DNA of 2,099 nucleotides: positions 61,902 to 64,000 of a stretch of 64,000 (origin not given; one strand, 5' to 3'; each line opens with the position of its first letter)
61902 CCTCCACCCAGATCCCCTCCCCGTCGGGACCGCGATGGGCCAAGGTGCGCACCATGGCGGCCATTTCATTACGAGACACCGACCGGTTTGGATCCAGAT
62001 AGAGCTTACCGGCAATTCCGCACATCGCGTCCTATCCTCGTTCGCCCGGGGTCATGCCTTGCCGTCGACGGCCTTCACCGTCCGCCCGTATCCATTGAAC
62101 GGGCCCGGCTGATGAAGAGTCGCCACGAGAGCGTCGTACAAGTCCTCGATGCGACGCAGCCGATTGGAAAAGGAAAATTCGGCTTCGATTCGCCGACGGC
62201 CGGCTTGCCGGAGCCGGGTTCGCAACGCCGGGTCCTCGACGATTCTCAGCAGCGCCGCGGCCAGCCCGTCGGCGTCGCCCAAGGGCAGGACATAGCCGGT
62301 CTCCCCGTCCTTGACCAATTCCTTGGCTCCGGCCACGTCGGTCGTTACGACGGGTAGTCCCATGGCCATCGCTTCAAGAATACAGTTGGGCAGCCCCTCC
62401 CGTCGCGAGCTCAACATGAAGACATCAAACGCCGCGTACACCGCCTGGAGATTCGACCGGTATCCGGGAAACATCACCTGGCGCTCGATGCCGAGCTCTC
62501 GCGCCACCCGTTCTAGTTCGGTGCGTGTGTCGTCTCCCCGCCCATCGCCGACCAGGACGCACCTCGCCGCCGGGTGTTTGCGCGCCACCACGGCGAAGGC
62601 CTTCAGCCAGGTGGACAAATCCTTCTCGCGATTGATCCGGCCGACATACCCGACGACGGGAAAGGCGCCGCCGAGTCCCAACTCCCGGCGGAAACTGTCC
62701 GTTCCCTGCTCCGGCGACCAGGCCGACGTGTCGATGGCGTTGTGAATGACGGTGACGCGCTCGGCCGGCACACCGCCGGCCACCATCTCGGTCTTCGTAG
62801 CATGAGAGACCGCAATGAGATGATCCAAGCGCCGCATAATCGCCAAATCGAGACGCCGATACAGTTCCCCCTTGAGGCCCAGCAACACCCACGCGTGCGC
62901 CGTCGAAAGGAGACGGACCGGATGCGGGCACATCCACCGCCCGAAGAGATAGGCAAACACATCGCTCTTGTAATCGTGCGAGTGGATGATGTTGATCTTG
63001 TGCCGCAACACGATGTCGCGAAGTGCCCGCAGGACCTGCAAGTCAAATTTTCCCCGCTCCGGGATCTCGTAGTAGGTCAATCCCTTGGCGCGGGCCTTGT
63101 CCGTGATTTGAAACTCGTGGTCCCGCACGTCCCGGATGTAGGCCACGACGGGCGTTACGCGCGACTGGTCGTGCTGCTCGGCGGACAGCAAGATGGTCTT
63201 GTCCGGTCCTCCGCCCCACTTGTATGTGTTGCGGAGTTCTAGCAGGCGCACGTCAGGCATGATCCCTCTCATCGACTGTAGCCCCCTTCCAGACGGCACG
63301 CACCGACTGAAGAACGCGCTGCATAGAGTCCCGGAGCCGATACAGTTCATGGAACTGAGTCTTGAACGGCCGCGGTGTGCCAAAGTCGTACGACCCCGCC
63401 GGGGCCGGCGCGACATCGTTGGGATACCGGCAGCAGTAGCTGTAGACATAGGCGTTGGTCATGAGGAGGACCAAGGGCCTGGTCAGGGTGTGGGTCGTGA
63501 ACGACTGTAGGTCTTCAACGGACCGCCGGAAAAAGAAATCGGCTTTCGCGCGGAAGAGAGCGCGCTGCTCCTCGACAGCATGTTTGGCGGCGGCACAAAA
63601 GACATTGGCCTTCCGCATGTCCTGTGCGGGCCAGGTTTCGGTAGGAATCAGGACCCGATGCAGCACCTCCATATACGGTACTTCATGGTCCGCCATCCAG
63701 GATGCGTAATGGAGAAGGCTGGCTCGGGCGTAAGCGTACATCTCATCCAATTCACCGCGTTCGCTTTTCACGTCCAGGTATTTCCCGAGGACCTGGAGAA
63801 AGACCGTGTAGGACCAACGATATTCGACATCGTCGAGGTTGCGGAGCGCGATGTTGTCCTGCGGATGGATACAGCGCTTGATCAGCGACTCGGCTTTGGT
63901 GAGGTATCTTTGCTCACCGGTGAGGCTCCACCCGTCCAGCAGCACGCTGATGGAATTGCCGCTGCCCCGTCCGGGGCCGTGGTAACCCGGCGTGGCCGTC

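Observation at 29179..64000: Candidate undescribed system: a secretin/type-IV-filament machine physically merged with glycan synthesis and glycan-binding proteins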

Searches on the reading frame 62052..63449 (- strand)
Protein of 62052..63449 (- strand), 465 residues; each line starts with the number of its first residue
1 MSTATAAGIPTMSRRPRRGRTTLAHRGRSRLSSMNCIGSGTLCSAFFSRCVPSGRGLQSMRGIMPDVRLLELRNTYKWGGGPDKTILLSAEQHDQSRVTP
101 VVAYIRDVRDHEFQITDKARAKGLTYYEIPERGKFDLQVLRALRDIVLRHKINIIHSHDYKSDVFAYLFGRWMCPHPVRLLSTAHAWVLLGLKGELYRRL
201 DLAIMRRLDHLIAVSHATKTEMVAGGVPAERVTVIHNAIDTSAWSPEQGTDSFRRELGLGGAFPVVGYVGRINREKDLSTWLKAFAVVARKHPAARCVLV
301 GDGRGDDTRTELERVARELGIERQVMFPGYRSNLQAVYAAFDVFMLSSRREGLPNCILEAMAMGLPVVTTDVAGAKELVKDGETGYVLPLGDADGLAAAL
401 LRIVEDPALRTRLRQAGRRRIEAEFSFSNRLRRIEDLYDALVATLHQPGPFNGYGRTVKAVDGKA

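Call 5: search_protein_families(library=pfam, proteins=[window:62052-63449:-])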
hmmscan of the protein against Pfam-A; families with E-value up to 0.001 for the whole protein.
window:62052-63449:- (465 aa): 6 families
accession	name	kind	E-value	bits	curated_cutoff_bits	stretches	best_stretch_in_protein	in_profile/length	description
PF00534.26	Glycos_transf_1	-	1.8e-39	135.4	26.4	1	252-420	4-172/172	Glycosyl transferases group 1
PF13692.12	Glyco_trans_1_4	-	8.2e-39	133.5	27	1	264-406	2-142/142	Glycosyl transferases group 1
PF13439.12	Glyco_transf_4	-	2.5e-22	80.2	28.5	1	109-242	31-169/170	Glycosyltransferase Family 4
PF13579.12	Glyco_trans_4_4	-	9.7e-15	55.7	29.7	1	122-237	38-157/158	Glycosyl transferase 4-like domain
PF13524.12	Glyco_trans_1_2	-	3.2e-11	43.8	25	1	332-435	38-143/144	Glycosyl transferase-like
PF20706.3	GT4-conflict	-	1.2e-06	28.3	26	1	230-382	172-323/385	Family 4 Glycosyltransferase in conflict systems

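Call 9: search_protein_families(library=ncbifam, proteins=[window:62052-63449:-])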
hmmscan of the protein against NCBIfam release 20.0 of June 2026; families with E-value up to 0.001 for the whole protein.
window:62052-63449:- (465 aa): 43 families (the best 25 are shown)
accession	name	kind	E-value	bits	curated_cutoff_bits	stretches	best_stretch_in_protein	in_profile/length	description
TIGR03088.1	stp2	hypoth_equivalog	1.7e-48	165.6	409.05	1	124-441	54-373/374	TIGR03088 family PEP-CTERM/XrtA system glycosyltransferase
TIGR03999.1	thiol_BshA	equivalog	4.4e-41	141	273.7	1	127-442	60-374/375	N-acetyl-alpha-D-glucosaminyl L-malate synthase BshA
TIGR04063.1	stp3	hypoth_equivalog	1.2e-39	136.4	442.05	1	192-442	142-396/397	TIGR04063 family PEP-CTERM/XrtA system glycosyltransferase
TIGR02149.1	glgA_Coryne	subfamily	1.3e-31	110.1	302.4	1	195-441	132-390/391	glycogen synthase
NF041876.1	EPS_EpsE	equivalog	6.3e-31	108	400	1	231-428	187-383/389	exopolysaccharide biosynthesis GT4 family glycosyltransferase EpsE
NF011726.0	PRK15179.1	equivalog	9.1e-29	100.3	733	1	226-438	478-691/694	Vi polysaccharide biosynthesis protein TviE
TIGR03449.1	mycothiol_MshA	equivalog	4.8e-28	98.2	462.5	1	151-442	102-404/406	D-inositol-3-phosphate glycosyltransferase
NF038011.1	PelF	equivalog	2.7e-27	96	100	1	197-438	247-489/489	GT4 family glycosyltransferase PelF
TIGR04157.1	glyco_rSAM_CFB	subfamily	4.9e-25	88.4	400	1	203-432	165-400/406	TIGR04157 family glycosyltransferase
TIGR04047.1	MSMEG_0565_glyc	hypoth_equivalog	1.3e-22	80.4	259.85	1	206-434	137-367/373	MSMEG_0565 family glycosyltransferase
NF041010.1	glycosy_Agl16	equivalog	8.4e-22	77.5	575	1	138-441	60-351/352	glycosylation protein Agl16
NF007396.0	PRK09922.1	equivalog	1e-20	74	385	1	206-407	134-327/361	lipopolysaccharide 1,6-galactosyltransferase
NF038229.1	Glyco4_Geo_Pelo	equivalog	1.6e-19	70.1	400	1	332-442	229-337/338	GPMC system family 4 glycosyltransferase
NF053787.1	GlcN_PG_synth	equivalog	4.8e-19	68.4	480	1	205-442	141-360/361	N-acetylglucosaminyl phosphatidylglycerol synthase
NF012034.0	PRK15490.1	equivalog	1.1e-18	67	813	1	265-389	400-521/578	Vi polysaccharide biosynthesis glycosyltransferase TviE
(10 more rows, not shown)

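Call 12: find_encoding_contigs(protein=window:62052-63449:-, flank=10000, max_places=4)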
Protein window:62052-63449:- (465 aa): no gene with exactly this product is on record in the collection.

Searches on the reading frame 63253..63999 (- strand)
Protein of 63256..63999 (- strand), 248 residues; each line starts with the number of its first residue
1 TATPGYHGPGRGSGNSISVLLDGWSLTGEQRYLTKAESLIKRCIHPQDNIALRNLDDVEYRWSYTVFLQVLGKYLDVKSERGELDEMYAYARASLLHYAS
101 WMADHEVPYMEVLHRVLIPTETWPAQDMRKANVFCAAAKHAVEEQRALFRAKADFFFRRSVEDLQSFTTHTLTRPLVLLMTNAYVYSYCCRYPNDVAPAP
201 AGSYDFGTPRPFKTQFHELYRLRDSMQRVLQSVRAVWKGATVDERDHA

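Call 5: search_protein_families(library=pfam, proteins=[window:63253-63945:-])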
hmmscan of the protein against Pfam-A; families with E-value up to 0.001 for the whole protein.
window:63253-63945:- (230 aa): 0 families

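Call 29: find_homologous_proteins(query=window:63256-63999:-, max_evalue=0.00001)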
Query seq(248 aa) (248 aa): 305 proteins with E <= 0.00001 among 679 candidates; the best 120 are listed.
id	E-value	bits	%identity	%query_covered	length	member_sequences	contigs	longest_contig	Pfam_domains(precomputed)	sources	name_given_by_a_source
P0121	4.2e-132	457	80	100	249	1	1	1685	-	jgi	jgi:hypothetical protein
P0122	9.0e-91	322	62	95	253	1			-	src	-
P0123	2.2e-89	317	59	95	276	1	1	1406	-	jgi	jgi:hypothetical protein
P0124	5.1e-89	316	60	94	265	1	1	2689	-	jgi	jgi:hypothetical protein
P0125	1.5e-88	315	65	88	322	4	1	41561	PF07944.19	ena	-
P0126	8.2e-88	312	62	92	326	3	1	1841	PF07944.19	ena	-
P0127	6.4e-87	309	60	96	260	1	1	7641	-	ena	-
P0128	6.7e-87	309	59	94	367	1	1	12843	-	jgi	jgi:hypothetical protein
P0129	8.6e-87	309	59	94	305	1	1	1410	-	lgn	-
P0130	1.6e-86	308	62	92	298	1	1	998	-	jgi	jgi:hypothetical protein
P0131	1.7e-86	308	61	93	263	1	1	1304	-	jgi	jgi:hypothetical protein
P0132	5.4e-86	306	62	90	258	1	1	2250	-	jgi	jgi:hypothetical protein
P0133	5.5e-86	306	58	94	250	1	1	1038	-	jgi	-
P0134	5.5e-86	306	62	92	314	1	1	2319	-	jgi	jgi:hypothetical protein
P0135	9.2e-86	305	61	94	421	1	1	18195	-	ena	-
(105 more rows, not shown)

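Call 30: find_encoding_contigs(protein=P0125, flank=10000, max_places=1)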
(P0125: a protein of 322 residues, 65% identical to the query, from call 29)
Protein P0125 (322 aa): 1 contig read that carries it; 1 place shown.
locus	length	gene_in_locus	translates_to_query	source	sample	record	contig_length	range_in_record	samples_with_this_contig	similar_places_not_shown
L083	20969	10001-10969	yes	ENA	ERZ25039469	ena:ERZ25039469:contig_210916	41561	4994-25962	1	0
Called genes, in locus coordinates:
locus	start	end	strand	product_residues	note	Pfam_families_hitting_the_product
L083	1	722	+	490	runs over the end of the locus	PF13205:Big_5, PF13313:DUF4082, PF13205:Big_5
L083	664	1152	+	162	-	-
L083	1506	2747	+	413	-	PF13205:Big_5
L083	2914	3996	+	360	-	PF13313:DUF4082, PF13205:Big_5, PF13313:DUF4082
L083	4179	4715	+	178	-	-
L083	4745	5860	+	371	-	PF00535:Glycos_transf_2, PF13641:Glyco_tranf_2_3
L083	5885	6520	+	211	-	-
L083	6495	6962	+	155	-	PF20706:GT4-conflict, PF00534:Glycos_transf_1, PF13692:Glyco_trans_1_4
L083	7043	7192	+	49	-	-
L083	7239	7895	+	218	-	PF13469:Sulfotransfer_3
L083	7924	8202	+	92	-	-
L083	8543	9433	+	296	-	PF21345:PcRGLX_2nd (faint)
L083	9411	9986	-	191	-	-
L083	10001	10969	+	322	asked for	PF07944:Beta-AFase-like_GH127_cat (faint)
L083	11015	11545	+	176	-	PF13439:Glyco_transf_4 (weak), PF13579:Glyco_trans_4_4 (weak)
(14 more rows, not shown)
